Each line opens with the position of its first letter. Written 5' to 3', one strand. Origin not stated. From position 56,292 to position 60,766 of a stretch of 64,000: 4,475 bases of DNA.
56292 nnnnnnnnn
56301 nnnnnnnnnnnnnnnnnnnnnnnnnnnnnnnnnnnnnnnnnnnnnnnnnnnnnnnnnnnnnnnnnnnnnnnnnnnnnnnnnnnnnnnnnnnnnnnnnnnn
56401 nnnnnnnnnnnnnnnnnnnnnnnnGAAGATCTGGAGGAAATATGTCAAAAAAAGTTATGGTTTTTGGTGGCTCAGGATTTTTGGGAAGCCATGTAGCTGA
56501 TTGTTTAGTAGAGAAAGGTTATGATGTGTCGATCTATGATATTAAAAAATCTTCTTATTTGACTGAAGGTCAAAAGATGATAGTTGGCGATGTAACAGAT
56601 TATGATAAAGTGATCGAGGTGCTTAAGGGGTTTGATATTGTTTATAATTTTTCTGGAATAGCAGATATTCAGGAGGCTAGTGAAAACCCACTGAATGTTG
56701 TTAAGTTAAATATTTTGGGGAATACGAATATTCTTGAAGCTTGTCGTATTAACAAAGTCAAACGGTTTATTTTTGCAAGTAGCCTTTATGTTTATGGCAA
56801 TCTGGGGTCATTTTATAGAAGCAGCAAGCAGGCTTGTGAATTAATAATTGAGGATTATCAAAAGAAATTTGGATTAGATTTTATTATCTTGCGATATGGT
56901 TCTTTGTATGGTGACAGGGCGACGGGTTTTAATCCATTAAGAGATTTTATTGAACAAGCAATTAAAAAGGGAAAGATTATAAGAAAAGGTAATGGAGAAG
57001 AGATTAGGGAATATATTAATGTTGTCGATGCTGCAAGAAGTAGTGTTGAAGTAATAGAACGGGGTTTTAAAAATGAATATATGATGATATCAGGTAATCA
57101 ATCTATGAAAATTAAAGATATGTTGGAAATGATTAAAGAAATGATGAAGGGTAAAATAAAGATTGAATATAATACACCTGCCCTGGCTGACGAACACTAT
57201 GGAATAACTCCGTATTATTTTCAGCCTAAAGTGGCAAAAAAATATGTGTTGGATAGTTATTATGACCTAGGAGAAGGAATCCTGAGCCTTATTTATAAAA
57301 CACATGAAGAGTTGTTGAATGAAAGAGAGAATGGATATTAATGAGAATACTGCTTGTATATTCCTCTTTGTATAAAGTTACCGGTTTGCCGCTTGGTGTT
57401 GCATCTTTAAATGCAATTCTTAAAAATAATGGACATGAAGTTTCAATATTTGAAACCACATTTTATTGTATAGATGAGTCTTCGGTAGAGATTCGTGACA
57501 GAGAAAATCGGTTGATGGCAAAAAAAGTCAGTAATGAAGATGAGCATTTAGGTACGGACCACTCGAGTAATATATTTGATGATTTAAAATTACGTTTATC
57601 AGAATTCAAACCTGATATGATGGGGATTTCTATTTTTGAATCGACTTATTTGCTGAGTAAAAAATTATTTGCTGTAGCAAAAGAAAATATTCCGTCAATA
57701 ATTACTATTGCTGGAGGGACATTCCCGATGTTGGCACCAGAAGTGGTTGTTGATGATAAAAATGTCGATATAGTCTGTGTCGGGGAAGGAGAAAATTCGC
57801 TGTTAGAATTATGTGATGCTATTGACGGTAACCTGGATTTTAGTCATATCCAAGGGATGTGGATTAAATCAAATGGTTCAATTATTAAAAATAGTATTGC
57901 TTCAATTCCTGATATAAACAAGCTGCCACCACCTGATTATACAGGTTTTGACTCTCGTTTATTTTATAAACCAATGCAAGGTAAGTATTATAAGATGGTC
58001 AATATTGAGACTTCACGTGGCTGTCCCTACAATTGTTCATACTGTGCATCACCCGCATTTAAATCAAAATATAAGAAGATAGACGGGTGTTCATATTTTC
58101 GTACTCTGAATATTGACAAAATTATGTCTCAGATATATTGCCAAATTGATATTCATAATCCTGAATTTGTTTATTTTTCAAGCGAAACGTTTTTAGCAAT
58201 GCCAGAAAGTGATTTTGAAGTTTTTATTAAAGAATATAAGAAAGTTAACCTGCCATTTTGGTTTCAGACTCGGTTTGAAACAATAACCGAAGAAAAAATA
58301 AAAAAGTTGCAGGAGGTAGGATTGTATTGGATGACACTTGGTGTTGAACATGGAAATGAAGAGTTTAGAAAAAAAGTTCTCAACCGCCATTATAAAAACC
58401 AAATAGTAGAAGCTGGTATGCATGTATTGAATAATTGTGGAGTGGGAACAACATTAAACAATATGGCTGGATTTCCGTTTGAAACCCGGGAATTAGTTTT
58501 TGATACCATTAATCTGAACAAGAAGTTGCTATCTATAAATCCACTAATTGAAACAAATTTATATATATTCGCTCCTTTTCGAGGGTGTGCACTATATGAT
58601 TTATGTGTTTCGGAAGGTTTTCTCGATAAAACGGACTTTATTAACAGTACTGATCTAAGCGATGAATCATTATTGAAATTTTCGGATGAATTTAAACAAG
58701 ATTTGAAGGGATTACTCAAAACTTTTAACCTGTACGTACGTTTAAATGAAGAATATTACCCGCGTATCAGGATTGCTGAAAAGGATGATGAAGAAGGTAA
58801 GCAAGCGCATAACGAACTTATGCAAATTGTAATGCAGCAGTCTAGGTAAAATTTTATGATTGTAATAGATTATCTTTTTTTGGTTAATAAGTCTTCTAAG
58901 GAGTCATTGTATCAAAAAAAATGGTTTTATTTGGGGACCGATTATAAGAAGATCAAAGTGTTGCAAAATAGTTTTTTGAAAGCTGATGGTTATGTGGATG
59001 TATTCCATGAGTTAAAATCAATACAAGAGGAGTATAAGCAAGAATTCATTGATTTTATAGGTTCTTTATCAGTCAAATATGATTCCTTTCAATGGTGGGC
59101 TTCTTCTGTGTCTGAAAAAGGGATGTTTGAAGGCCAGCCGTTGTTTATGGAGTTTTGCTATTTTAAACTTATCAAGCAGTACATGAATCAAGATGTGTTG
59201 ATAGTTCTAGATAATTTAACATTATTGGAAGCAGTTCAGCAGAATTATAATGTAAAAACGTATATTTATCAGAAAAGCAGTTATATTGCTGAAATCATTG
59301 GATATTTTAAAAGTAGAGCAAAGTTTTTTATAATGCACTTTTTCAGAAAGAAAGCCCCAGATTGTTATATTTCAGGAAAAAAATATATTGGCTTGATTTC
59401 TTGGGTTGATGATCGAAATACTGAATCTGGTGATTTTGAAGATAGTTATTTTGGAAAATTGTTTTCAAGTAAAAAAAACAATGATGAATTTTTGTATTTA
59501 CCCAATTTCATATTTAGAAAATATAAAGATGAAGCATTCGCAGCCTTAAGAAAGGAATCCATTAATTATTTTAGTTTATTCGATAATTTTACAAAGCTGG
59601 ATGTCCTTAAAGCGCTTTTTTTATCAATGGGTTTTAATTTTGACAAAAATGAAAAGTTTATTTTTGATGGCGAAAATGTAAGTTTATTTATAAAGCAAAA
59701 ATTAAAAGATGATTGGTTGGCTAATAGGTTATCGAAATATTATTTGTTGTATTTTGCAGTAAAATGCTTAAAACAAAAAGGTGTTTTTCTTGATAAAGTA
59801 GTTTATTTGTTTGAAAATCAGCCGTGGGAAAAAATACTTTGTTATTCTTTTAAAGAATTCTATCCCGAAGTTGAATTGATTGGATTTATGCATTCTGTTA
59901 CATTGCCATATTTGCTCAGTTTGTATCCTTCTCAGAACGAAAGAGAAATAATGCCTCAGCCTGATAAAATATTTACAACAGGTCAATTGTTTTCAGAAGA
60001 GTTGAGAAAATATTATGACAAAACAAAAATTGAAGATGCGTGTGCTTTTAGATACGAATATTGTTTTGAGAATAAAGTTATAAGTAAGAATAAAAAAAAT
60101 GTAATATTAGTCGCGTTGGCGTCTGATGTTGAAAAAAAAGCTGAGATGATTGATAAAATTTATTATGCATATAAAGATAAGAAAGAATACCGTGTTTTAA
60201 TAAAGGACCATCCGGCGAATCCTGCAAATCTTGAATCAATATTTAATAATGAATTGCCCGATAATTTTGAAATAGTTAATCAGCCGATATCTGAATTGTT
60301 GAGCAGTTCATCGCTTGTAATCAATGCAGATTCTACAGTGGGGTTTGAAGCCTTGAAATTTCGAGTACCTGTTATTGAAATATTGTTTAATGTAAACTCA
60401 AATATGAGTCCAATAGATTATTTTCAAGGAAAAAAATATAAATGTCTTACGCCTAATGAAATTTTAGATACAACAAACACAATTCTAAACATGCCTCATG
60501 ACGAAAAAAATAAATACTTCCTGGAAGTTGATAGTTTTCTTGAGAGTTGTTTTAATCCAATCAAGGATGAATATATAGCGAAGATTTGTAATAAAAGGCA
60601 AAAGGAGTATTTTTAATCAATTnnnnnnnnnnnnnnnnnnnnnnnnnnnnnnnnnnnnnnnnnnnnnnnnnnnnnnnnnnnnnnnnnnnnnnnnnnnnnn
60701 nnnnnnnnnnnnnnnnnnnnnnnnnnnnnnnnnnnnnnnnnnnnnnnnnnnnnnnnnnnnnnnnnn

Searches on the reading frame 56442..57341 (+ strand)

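Call 22: search_protein_families(library=pfam, proteins=[window:56442-57341:+], max_evalue=0.0001)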
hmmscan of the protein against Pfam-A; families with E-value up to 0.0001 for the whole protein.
window:56442-57341:+ (299 aa): 8 families
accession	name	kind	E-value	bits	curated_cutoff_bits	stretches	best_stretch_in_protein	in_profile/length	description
PF01370.27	Epimerase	-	1.4e-39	136.4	20.9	1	5-211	1-234/240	NAD dependent epimerase/dehydratase family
PF16363.11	GDP_Man_Dehyd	-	1e-30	107.8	27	1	6-271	1-309/332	GDP-mannose 4,6 dehydratase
PF01073.25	3Beta_HSD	-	2e-18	66.9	22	1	7-120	2-122/280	3-beta hydroxysteroid dehydrogenase/isomerase family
PF02719.21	Polysacc_synt_2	-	2.7e-16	60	20.2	1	27-239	32-251/293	Polysaccharide biosynthesis protein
PF13460.12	NAD_binding_10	-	1.8e-15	57.7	27.2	1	9-168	1-159/184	NAD(P)H-binding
PF07993.18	NAD_binding_4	-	1.4e-08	34.7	20.1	0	121-173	173-225/258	Male sterility protein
PF04321.23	RmlD_sub_bind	-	4e-08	33.1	27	1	4-128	2-116/287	RmlD substrate binding domain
PF05368.20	NmrA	-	9.1e-08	32.5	27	1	1-114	1-107/298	NmrA-like family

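Call 35: search_protein_families(library=ncbifam, proteins=[window:56442-57341:+], max_evalue=0.000001)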
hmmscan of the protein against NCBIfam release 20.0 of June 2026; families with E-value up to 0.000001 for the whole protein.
window:56442-57341:+ (299 aa): 22 families
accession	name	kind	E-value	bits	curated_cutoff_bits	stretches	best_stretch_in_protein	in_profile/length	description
TIGR04180.1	EDH_00030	hypoth_equivalog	8.1e-26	90.8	475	1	5-245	1-266/297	NAD-dependent 4,6-dehydratase LegB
TIGR01179.1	galE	equivalog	4.7e-24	84.8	262.3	1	4-158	1-179/332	UDP-glucose 4-epimerase GalE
TIGR01181.1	dTDP_gluc_dehyt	equivalog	2e-23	83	365.1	1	4-243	1-270/321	dTDP-glucose 4,6-dehydratase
TIGR03466.1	HpnA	hypoth_equivalog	1.2e-17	63.8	367.65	1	4-238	2-249/327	hopanoid-associated sugar epimerase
NF042422.1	oxyalk_red_OleD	equivalog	4.7e-15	55.8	580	1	4-115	2-111/329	2-alkyl-3-oxoalkanoate reductase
NF007956.0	PRK10675.1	subfamily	1.3e-14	54.1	394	1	4-121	2-131/338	UDP-glucose 4-epimerase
NF005998.1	PRK08125.1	equivalog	1.4e-12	46.8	777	1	3-166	316-491/649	bifunctional UDP-4-amino-4-deoxy-L-arabinose formyltransferase/UDP-glucuronic acid oxidase ArnA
TIGR03589.1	PseB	equivalog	1.5e-12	47.1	407.75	1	4-237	6-246/324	UDP-N-acetylglucosamine 4,6-dehydratase (inverting)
TIGR04130.1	FnlA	equivalog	2e-12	46.7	730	1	34-233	44-240/337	UDP-N-acetylglucosamine 4,6-dehydratase/5-epimerase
NF042423.1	oxyalk_red_Shew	equivalog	5e-12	45.5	580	1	3-114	9-118/331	2-alkyl-3-oxoalkanoate reductase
NF043036.1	ErythonDh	equivalog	3.4e-11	42.9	325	1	4-151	2-175/321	D-erythronate dehydrogenase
TIGR02622.1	CDP_4_6_dhtase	equivalog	1.9e-10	40.4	278.45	1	2-143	4-172/352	CDP-glucose 4,6-dehydratase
TIGR02197.1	heptose_epim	equivalog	4.7e-10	39.1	274.6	1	5-130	1-130/316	ADP-glyceromanno-heptose 6-epimerase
NF007582.0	PRK10217.1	equivalog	2.3e-09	36.8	698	0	111-236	131-271/355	dTDP-glucose 4,6-dehydratase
NF058621.1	DiazavRedAvaA7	equivalog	2.6e-09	37.1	400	0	145-207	161-221/304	3-diazoavenalumate denitrifying reductase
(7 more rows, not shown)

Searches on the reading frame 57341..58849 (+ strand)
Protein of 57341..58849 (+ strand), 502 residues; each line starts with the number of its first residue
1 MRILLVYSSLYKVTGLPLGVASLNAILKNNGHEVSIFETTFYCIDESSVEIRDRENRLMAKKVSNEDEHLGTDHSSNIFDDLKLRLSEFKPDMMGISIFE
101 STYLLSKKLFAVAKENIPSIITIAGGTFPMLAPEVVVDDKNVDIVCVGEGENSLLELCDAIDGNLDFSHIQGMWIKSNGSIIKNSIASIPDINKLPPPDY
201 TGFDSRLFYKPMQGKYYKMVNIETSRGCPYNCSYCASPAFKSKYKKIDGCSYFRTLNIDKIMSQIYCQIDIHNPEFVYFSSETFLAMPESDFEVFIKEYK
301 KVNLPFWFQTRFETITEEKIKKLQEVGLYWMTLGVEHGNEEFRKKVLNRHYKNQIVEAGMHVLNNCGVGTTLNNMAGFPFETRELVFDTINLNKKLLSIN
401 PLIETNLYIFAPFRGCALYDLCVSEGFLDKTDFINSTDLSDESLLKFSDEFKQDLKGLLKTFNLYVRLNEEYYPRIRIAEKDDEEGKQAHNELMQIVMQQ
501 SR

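Call 22: search_protein_families(library=pfam, proteins=[window:57341-58849:+], max_evalue=0.0001)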
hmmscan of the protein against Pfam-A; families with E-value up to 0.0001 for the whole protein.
window:57341-58849:+ (502 aa): 2 families
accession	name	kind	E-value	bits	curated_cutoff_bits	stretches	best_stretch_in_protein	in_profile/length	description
PF04055.27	Radical_SAM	-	4.3e-18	66.5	29.5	1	222-391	1-164/166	Radical SAM superfamily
PF02310.24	B12-binding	-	4.4e-13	49.6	32.1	1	15-157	12-120/121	B12 binding domain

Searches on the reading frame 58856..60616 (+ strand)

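Call 22: search_protein_families(library=pfam, proteins=[window:58856-60616:+], max_evalue=0.0001)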
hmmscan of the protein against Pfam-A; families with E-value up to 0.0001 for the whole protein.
window:58856-60616:+ (586 aa): 0 families

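Call 35: search_protein_families(library=ncbifam, proteins=[window:58856-60616:+], max_evalue=0.000001)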
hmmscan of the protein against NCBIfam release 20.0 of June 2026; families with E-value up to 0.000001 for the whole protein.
window:58856-60616:+ (586 aa): 1 family
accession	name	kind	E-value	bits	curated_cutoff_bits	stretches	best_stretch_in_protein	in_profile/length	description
TIGR04326.1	O_ant_LIC13510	subfamily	3.2e-17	62.1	250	1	313-541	337-575/602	TIGR04326 family surface carbohydrate biosynthesis protein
